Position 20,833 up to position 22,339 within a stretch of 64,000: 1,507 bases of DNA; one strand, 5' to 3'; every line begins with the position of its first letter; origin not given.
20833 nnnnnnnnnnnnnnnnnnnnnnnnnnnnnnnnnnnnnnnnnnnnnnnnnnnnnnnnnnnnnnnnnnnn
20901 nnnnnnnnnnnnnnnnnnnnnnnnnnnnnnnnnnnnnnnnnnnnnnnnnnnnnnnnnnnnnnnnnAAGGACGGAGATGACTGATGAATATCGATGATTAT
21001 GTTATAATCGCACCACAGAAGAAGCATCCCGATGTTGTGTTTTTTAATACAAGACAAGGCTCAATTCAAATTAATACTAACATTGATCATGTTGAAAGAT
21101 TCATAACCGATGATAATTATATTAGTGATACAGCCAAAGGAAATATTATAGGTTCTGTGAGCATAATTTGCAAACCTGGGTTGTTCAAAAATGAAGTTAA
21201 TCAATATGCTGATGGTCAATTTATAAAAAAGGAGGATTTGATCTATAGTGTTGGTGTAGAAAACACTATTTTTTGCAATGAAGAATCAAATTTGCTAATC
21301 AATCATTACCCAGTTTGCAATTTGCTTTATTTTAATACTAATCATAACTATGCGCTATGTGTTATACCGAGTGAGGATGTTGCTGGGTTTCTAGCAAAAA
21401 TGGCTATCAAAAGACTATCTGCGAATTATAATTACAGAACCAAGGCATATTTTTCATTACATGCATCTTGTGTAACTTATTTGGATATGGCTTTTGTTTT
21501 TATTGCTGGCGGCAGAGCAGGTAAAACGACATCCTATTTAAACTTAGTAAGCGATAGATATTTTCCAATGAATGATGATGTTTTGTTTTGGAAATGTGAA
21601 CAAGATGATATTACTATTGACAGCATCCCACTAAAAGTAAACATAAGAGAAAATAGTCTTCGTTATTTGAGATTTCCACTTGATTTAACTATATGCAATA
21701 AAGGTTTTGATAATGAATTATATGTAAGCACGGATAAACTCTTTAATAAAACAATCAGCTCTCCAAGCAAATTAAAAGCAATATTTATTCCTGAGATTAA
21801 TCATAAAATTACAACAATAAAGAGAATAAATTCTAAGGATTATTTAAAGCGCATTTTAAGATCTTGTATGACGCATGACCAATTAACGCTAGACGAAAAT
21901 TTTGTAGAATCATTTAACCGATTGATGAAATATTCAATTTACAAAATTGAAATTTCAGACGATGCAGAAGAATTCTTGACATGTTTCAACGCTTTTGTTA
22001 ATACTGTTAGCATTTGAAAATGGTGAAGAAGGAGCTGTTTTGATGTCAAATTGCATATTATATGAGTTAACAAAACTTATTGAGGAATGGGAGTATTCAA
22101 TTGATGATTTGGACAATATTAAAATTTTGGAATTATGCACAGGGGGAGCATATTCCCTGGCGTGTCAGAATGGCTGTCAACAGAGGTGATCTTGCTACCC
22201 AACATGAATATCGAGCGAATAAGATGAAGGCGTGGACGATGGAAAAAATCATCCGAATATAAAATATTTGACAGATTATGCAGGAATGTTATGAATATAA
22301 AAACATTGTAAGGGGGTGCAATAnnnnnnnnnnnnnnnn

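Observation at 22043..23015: Three paralogous SCIFF-like precursor genes, the middle one invisible to the ORF track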

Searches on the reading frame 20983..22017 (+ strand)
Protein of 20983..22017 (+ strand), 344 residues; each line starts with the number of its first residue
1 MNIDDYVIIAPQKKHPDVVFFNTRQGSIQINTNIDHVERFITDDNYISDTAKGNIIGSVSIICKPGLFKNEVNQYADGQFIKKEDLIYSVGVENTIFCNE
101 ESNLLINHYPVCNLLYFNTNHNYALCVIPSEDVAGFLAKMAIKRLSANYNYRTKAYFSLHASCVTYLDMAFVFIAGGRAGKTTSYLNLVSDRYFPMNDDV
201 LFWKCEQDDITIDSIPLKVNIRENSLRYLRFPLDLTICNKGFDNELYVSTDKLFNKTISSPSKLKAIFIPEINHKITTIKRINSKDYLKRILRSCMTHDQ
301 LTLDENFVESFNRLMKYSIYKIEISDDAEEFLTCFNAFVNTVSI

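Call 5: search_protein_families(library=pfam, proteins=[window:20983-22017:+], max_evalue=0.01)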
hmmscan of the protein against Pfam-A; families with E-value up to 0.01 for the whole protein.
window:20983-22017:+ (344 aa): 0 families

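Call 6: search_protein_families(library=ncbifam, proteins=[window:20983-22017:+], max_evalue=0.1)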
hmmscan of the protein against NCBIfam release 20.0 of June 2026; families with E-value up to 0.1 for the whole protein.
window:20983-22017:+ (344 aa): 0 families

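Call 23: search_solved_structures(query=window:20983-22014:+, max_evalue=10)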
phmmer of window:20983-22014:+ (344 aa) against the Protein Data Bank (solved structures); distinct sequences matched with E-value up to 10: 0.

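Call 25: find_homologous_proteins(query=window:20983-22014:+, max_evalue=0.01)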
Query window:20983-22014:+ (344 aa): 5 proteins with E <= 0.01 among 763 candidates.
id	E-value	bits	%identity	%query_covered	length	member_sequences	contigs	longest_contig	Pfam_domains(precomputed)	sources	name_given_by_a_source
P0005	2.7e-224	762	99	100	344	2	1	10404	-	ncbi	-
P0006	4.5e-174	597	77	99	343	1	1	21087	-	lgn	-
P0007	2.7e-139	482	59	99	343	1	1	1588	-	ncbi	-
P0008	6.1e-129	448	58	99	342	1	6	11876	-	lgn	-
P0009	2.4e-39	154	32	99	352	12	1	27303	-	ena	-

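Call 26: find_encoding_contigs(protein=P0009, flank=10000, max_places=6)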
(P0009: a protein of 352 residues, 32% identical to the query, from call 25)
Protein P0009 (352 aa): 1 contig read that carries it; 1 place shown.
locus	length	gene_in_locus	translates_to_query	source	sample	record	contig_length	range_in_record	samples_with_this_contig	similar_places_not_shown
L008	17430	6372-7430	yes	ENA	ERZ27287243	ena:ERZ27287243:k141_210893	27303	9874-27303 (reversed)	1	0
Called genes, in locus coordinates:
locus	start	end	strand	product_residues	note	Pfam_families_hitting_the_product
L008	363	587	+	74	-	-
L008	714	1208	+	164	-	-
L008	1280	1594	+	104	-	PF22624:AASDHPPT_N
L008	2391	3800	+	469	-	PF04055:Radical_SAM, PF13353:Fer4_12 (weak), PF13186:SPASM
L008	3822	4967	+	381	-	PF00675:Peptidase_M16 (weak)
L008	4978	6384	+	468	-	PF04055:Radical_SAM, PF13186:SPASM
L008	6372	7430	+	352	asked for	-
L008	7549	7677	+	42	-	-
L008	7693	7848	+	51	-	-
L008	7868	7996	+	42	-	-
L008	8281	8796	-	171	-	PF02371:Transposase_20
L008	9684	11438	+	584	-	PF00664:ABC_membrane (faint), PF00005:ABC_tran, PF02463:SMC_N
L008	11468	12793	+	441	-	PF14907:NTP_transf_5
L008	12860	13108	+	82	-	PF00550:PP-binding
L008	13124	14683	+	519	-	-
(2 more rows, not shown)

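Call 27: find_encoding_contigs(protein=P0005, flank=10000, max_places=3)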
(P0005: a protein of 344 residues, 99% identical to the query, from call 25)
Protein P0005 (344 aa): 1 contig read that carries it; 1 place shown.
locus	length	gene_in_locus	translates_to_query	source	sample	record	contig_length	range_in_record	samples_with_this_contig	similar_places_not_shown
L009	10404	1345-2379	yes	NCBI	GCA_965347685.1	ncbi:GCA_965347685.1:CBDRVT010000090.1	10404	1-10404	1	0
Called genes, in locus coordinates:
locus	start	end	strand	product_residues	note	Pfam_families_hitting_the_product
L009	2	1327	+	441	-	?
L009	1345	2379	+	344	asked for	-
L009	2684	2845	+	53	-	-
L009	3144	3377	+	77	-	-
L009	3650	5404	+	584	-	PF00005:ABC_tran, PF13304:AAA_21 (faint)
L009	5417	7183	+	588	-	PF02463:SMC_N (faint), PF00005:ABC_tran, PF13304:AAA_21 (faint)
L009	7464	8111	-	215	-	PF01609:DDE_Tnp_1 (weak)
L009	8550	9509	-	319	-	PF14907:NTP_transf_5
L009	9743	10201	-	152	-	-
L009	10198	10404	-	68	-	?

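Call 28: find_encoding_contigs(protein=P0007, flank=10000, max_places=3)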
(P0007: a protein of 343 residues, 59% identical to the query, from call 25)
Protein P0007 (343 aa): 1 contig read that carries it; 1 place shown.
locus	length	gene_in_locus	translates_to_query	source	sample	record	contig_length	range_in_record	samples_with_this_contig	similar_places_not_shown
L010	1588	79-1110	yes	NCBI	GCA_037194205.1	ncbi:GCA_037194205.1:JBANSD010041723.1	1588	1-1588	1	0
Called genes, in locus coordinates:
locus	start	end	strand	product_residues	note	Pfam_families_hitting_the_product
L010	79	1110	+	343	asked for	-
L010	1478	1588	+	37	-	?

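Call 42: predict_structure(alignment_id=A3)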
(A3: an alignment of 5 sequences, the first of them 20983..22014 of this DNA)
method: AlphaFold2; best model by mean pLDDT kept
length: 344 residues; sequences in the alignment: 5
mean_pLDDT: 50.6   pTM: 0.48
mean pLDDT of the five models: 50.6, 49.4, 47.4, 43.1, 42.3
residues with pLDDT >= 90: 1; 70-90: 77; 50-70: 81; < 50: 185
segments of 3 or more residues with pLDDT < 50: 1-155, 176-182, 204-206, 215-218, 240-244, 299-303
pLDDT, mean of each block of 10 residues (from residue 1): 21 25 28 36 33 29 28 27 36 36 38 41 37 36 38 52 77 60 50 61 53 52 53 59 51 56 80 83 77 60 57 79 79 85 76
secondary structure, 60 per line:
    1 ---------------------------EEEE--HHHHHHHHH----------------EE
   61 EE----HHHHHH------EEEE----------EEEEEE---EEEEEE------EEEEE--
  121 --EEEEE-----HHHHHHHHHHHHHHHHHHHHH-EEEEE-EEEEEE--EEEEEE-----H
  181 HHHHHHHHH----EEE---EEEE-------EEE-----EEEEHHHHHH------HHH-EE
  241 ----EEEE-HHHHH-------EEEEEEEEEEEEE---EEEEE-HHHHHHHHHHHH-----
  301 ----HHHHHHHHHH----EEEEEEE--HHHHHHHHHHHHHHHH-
elements in order: E28-31 H34-42 E59-62 H67-72 E79-82 E93-98 E102-107 E114-118 E123-127 H133-153 E155-159 E161-166 E169-174 H180-189 E194-196 E200-203 E211-213 E219-222 H223-228 E245-248 H250-254 E262-274 E278-282 H284-295 H305-314 E319-325 H328-343

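Call 43: search_solved_structures(query=A3, max_evalue=10, show_alignments=2)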
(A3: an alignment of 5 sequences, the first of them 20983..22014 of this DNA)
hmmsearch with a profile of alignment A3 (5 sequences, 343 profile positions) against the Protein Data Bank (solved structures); distinct sequences matched with E-value up to 10: 1.
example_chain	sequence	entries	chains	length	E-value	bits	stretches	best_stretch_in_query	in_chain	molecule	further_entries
2pma_A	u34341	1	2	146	1.7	11.2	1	219-263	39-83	Uncharacterized protein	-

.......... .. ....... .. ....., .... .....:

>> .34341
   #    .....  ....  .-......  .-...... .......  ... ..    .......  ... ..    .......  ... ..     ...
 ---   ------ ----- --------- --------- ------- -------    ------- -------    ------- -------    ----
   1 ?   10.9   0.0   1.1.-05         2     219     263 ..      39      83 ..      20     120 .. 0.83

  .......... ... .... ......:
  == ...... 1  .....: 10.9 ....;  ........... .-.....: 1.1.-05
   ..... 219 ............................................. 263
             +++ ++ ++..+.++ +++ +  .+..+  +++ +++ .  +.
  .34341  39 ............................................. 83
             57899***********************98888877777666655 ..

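Call 44: search_protein_families(library=pfam, alignment_id=A3, max_evalue=10)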
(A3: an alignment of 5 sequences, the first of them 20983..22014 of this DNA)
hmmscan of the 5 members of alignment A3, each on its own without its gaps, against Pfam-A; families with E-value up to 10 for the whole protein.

A. member 1, window:20983-22014:+ (344 aa): 0 families

B. families by the number of members that match (of 5 scanned): 0 families

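Call 48: fold_search(model_id=the predicted structure, library=pdb)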
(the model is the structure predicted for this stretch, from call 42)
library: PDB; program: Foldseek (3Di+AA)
matches with E <= 10: 239; with E <= 0.001: 4
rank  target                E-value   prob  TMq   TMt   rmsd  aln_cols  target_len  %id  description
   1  1kkm_A                1.9e-04  1.00  0.27  0.47   8.9       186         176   13  L.casei HprK/P in complex with B.subtilis P-Ser-HPr (released 2002-08-28)
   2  1kkm_B                4.3e-04  1.00  0.28  0.48   8.8       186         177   12  L.casei HprK/P in complex with B.subtilis P-Ser-HPr (released 2002-08-28)
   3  1kkm_C                6.5e-04  1.00  0.27  0.48   8.8       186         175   13  L.casei HprK/P in complex with B.subtilis P-Ser-HPr (released 2002-08-28)
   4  1kkl_A                8.2e-04  1.00  0.28  0.52   6.9       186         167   12  L.casei HprK/P in complex with B.subtilis HPr (released 2002-08-28)
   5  2qmh_B                1.2e-03  1.00  0.28  0.48   8.2       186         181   13  structure of V267F mutant HprK/P (released 2007-09-18)
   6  1kkl_C                1.3e-03  1.00  0.28  0.52   6.8       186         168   12  L.casei HprK/P in complex with B.subtilis HPr (released 2002-08-28)
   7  2qmh_A                1.6e-03  1.00  0.27  0.51   6.6       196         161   12  structure of V267F mutant HprK/P (released 2007-09-18)
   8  1kkl_B                1.9e-03  1.00  0.29  0.53   6.1       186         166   12  L.casei HprK/P in complex with B.subtilis HPr (released 2002-08-28)
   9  2qmh_E                2.1e-03  1.00  0.27  0.50   8.1       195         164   11  structure of V267F mutant HprK/P (released 2007-09-18)
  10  2qmh_J                3.0e-03  1.00  0.28  0.48   8.6       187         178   13  structure of V267F mutant HprK/P (released 2007-09-18)
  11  2qmh_H                5.2e-03  1.00  0.29  0.50   8.3       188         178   13  structure of V267F mutant HprK/P (released 2007-09-18)
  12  2qmh_C                6.5e-03  0.99  0.25  0.48   6.5       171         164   14  structure of V267F mutant HprK/P (released 2007-09-18)
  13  2qmh_G                7.4e-03  0.96  0.23  0.44  14.5       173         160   13  structure of V267F mutant HprK/P (released 2007-09-18)
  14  1knx_A                1.1e-02  0.98  0.30  0.33  11.5       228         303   11  HPr kinase/phosphatase from Mycoplasma pneumoniae (released 2002-12-31)
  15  3tqf_B                1.1e-02  0.99  0.30  0.59   6.8       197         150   11  Structure of the Hpr(Ser) kinase/phosphatase from Coxiella burnetii (released 2011-09-21)
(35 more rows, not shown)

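Call 80: find_related_loci(query=A3, collection=genome_contigs, flank=6000)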
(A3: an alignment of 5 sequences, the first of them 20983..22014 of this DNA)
Query A3 (344 aa) in genome_contigs; peptide patterns used: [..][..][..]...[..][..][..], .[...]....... (x = any residue, [..] = any of these).
151 stretches matched a pattern, but none encodes a relative of the query by tblastn (E <= 1e-3).

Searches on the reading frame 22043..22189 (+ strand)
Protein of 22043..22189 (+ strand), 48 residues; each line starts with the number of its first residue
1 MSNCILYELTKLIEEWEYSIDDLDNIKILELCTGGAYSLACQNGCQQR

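Call 6: search_protein_families(library=ncbifam, proteins=[window:22043-22189:+], max_evalue=0.1)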
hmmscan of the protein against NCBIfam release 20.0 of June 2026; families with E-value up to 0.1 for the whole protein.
window:22043-22189:+ (48 aa): 0 families
